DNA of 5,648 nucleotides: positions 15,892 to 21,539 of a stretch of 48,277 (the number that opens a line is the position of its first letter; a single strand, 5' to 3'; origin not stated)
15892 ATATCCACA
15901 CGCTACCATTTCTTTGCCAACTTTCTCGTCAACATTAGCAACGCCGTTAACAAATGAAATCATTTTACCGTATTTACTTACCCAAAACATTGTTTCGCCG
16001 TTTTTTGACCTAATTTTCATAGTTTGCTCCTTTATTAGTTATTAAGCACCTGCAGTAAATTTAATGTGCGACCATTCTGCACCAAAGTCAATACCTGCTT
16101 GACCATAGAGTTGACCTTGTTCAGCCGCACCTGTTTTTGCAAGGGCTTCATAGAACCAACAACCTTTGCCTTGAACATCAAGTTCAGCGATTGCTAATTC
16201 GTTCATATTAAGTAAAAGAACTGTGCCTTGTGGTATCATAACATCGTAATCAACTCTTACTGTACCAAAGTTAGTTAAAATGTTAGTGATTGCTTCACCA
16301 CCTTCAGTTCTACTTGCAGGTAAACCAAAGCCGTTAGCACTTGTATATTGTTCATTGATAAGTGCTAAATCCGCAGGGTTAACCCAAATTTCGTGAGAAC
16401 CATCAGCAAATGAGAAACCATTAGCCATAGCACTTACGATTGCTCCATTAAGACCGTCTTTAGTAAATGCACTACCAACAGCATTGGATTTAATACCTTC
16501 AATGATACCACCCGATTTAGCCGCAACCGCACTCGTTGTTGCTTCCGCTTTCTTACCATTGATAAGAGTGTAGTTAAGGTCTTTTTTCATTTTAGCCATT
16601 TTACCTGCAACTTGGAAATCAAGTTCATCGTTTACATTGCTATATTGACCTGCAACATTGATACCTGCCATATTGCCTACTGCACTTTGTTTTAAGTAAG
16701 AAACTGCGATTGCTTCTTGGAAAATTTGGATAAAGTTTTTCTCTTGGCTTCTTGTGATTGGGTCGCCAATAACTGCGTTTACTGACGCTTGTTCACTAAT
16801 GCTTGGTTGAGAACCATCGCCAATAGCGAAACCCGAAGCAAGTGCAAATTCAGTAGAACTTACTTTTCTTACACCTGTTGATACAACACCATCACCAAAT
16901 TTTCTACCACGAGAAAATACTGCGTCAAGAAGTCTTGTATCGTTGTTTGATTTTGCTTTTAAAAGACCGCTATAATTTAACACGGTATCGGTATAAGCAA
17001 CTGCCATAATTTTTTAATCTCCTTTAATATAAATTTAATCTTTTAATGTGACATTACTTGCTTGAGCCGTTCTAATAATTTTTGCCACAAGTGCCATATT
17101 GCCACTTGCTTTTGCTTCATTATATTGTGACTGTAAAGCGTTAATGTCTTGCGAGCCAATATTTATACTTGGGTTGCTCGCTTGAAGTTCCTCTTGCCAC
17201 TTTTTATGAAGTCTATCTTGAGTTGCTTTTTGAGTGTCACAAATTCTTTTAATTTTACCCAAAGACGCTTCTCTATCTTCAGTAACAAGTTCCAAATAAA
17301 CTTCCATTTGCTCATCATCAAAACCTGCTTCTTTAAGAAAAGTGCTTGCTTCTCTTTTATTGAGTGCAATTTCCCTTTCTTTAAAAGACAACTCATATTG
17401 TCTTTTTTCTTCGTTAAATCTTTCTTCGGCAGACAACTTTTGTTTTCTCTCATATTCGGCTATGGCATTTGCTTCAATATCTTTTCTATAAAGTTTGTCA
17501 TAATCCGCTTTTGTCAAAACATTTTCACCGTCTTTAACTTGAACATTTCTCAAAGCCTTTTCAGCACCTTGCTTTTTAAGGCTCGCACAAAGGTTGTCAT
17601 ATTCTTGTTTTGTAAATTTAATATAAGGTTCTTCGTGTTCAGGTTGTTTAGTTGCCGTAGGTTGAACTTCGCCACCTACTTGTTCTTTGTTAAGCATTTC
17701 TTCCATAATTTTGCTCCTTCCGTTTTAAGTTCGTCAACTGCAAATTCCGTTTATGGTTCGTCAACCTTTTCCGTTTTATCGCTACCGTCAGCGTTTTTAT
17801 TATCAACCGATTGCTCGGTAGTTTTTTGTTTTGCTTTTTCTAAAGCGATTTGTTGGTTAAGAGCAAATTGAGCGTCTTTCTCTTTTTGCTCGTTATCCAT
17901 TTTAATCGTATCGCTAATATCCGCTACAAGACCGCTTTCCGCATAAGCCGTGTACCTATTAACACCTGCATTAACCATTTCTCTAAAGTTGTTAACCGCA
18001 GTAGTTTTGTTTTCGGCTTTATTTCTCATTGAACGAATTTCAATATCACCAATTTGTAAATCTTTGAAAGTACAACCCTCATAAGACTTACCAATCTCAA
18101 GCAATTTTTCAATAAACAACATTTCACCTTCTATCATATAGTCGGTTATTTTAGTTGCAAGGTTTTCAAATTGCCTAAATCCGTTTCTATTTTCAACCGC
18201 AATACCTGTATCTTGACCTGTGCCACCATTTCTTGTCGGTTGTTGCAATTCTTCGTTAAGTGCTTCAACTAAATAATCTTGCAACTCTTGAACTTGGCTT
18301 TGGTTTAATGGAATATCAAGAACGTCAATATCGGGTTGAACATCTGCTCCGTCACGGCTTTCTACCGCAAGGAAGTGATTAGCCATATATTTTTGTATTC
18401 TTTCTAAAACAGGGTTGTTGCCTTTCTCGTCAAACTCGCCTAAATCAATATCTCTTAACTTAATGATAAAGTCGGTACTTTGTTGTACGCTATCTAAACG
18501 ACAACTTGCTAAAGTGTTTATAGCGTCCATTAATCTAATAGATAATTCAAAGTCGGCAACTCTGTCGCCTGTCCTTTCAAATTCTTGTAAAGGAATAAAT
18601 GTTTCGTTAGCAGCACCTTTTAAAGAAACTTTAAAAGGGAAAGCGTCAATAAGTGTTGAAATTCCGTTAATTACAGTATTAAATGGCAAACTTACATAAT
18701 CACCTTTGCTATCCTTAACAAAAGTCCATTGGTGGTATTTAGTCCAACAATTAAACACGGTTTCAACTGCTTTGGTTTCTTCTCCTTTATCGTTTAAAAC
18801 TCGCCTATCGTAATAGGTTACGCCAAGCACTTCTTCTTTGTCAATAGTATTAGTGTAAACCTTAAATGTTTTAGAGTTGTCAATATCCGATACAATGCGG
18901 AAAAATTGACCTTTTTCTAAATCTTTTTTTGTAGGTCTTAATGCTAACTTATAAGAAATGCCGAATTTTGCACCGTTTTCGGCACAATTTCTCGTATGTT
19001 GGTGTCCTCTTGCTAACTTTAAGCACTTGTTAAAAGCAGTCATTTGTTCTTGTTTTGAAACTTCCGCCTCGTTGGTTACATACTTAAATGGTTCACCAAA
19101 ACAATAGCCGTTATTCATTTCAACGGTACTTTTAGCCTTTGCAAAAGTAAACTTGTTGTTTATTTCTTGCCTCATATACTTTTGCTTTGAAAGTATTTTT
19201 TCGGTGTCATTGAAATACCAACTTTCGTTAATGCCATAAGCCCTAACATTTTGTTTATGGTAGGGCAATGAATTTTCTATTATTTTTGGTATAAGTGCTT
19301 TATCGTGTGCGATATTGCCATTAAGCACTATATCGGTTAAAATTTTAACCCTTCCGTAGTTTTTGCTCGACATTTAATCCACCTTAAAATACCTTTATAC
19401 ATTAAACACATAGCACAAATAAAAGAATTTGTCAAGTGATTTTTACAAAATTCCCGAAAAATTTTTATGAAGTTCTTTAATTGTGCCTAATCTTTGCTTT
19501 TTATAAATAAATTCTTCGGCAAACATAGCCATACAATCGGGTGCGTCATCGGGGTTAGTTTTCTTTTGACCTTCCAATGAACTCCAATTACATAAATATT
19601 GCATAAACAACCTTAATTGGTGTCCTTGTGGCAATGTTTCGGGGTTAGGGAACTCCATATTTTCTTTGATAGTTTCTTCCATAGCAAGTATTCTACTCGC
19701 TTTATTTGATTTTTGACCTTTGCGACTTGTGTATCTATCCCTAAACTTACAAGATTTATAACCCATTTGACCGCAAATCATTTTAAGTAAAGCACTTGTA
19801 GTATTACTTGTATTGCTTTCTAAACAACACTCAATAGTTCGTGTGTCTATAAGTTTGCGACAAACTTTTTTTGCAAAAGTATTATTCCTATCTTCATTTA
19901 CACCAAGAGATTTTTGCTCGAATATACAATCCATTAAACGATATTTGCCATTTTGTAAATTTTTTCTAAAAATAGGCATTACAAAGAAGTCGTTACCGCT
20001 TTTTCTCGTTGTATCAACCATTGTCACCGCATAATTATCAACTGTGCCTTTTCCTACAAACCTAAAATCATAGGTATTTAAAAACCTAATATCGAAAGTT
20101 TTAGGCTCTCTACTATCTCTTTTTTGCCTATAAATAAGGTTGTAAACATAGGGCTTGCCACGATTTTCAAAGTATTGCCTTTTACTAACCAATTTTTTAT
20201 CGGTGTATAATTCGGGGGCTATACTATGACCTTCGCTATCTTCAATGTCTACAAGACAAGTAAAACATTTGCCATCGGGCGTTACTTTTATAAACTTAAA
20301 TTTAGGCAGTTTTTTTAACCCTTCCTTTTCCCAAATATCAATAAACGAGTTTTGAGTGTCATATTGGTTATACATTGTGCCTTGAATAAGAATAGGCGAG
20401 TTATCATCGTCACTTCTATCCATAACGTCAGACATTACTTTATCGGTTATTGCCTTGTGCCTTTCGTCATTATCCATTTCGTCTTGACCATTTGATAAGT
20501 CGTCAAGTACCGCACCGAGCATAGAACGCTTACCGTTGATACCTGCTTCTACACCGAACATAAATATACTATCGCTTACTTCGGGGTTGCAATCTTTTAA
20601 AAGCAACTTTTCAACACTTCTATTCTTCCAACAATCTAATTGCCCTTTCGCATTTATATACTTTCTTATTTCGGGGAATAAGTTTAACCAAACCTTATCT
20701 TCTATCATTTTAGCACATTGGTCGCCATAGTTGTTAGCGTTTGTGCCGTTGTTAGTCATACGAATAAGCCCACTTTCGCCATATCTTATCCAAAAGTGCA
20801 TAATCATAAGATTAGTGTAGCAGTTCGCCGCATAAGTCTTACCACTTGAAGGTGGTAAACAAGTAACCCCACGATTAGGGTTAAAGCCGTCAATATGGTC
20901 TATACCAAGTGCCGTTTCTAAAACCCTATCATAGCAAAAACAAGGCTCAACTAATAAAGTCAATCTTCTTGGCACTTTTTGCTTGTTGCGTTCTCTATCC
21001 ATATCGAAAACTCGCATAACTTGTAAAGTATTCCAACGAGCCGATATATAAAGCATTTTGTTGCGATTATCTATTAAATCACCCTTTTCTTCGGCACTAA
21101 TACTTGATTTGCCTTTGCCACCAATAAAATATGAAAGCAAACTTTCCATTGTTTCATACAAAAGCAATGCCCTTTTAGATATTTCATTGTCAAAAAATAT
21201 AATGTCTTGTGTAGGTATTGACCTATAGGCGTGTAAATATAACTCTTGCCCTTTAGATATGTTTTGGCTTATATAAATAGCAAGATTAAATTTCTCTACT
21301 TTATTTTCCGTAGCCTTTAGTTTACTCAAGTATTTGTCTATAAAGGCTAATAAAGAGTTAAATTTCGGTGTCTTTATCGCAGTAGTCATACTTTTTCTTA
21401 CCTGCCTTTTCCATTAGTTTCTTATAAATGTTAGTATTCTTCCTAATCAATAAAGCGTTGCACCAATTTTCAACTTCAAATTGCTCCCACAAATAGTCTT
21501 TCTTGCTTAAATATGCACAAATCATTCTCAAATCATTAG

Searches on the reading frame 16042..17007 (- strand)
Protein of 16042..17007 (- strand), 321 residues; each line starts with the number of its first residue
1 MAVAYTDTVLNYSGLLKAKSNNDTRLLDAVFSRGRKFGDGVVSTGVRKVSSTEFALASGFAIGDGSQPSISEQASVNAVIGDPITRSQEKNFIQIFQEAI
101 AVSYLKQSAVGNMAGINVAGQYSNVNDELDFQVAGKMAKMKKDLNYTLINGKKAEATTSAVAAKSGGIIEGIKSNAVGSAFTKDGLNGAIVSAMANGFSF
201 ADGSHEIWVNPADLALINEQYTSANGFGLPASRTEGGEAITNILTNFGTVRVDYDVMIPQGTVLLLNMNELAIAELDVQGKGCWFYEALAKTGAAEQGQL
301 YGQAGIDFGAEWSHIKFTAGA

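Call 8: search_protein_families(library=phrogs, proteins=[window:16042-17007:-], max_evalue=0.00001)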
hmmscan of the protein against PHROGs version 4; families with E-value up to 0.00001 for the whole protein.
window:16042-17007:- (321 aa): 1 family
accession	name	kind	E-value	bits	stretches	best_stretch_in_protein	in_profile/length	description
phrog_1328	-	head and packaging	2.1e-31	110.8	1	85-316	82-302/583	major head protein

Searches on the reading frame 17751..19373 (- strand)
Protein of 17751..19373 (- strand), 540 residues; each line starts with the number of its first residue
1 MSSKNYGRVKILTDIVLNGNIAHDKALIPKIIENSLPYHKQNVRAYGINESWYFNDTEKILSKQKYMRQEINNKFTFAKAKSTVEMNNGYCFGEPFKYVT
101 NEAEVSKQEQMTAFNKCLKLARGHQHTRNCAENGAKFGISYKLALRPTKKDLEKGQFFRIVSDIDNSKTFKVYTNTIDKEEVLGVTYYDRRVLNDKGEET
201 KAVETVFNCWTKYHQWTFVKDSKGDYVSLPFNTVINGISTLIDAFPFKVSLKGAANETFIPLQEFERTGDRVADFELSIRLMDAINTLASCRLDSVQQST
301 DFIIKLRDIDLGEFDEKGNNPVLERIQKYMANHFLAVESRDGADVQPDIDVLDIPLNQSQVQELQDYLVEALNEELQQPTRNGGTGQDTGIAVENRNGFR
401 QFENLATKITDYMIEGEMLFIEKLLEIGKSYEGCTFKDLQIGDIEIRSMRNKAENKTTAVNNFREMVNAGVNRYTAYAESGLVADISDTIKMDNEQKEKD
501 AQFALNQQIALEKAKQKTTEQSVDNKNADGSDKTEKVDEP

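Call 8: search_protein_families(library=phrogs, proteins=[window:17751-19373:-], max_evalue=0.00001)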
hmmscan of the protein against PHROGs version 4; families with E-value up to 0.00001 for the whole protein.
window:17751-19373:- (540 aa): 1 family
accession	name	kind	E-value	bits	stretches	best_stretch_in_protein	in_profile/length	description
phrog_64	-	head and packaging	9.6e-34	117.7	1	20-531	68-530/547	portal protein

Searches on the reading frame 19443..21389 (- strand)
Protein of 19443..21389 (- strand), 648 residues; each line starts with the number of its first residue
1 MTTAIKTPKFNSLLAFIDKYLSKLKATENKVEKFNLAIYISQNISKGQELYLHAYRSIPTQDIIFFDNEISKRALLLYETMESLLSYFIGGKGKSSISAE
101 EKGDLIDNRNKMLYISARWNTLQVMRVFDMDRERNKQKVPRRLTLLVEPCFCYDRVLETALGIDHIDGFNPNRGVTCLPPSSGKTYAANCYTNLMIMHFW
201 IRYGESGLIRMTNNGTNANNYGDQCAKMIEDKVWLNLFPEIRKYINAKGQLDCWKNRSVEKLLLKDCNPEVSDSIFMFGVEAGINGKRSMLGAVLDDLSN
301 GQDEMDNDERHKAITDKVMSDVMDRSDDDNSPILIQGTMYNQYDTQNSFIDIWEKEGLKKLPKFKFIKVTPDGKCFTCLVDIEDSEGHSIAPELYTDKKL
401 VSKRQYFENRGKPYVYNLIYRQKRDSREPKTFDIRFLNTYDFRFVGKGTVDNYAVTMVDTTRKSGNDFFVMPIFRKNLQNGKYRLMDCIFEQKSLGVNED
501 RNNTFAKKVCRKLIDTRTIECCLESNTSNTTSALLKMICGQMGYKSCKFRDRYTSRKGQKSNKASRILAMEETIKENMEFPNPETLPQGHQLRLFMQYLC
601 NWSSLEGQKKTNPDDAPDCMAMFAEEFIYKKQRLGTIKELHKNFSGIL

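Call 8: search_protein_families(library=phrogs, proteins=[window:19443-21389:-], max_evalue=0.00001)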
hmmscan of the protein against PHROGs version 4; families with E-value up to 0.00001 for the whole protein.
window:19443-21389:- (648 aa): 2 families
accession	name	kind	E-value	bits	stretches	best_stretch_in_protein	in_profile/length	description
phrog_38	-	head and packaging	2.6e-21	77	1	171-635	305-711/760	terminase large subunit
phrog_4758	-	head and packaging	7.6e-07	29.7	1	173-345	59-213/243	terminase large subunit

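Call 73: search_dna_similar(query=window:19443-21386:-, collection=phages, mode=protein, max_rows=12)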
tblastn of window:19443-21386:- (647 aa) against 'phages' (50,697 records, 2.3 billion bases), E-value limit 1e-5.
No match.
